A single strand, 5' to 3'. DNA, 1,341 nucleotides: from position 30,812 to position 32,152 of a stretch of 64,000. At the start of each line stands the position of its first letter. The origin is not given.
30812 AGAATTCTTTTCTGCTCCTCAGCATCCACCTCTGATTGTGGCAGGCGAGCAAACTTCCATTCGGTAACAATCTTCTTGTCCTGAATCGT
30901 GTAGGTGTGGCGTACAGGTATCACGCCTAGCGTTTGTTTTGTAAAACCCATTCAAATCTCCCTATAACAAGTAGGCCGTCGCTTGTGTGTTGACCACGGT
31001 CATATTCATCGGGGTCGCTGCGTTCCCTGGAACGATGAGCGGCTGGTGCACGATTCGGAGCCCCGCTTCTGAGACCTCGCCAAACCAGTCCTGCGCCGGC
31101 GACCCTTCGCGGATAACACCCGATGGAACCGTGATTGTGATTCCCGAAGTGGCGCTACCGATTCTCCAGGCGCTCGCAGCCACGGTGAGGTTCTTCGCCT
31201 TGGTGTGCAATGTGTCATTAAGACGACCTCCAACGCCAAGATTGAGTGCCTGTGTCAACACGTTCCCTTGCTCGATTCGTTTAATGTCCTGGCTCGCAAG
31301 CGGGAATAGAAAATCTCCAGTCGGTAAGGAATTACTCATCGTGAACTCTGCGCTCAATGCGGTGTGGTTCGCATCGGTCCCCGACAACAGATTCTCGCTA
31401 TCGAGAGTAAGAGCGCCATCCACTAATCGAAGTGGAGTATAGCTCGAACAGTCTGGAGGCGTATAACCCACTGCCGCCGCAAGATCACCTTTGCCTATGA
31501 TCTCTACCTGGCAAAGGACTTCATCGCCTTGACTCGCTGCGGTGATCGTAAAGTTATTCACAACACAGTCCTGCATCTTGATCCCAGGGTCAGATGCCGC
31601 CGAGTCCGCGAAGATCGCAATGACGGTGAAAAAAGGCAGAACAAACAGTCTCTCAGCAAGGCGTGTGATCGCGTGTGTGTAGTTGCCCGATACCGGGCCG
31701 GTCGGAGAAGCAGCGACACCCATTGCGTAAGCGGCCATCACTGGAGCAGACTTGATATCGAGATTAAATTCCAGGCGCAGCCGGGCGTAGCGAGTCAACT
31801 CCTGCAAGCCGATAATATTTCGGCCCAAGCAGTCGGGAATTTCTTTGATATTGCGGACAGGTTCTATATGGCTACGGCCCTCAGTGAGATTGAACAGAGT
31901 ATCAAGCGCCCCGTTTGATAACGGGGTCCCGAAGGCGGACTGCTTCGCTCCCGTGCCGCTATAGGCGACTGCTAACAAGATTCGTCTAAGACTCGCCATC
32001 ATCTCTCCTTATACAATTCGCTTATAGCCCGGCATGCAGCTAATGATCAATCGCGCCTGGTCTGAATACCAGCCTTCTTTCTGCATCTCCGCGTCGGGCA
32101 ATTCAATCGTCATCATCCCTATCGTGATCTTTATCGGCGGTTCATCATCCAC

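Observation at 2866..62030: Conserved 16-nt hairpin-capable motif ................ at six gene junctions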

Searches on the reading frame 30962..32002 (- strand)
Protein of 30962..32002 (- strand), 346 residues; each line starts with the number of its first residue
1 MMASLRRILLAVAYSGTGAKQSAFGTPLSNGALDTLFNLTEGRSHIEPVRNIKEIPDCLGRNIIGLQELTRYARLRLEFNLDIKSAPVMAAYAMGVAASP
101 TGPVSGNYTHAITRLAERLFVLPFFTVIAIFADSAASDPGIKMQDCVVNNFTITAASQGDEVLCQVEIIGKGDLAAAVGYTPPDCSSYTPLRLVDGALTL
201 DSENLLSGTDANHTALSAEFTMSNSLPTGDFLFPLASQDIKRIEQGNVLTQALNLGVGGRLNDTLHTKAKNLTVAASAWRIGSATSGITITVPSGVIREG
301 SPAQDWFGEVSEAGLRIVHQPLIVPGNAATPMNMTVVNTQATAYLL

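Call 17: find_encoding_contigs(protein=window:30962-32002:-, flank=10000, max_places=4)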
Protein window:30962-32002:- (346 aa): no gene with exactly this product is on record in the collection.
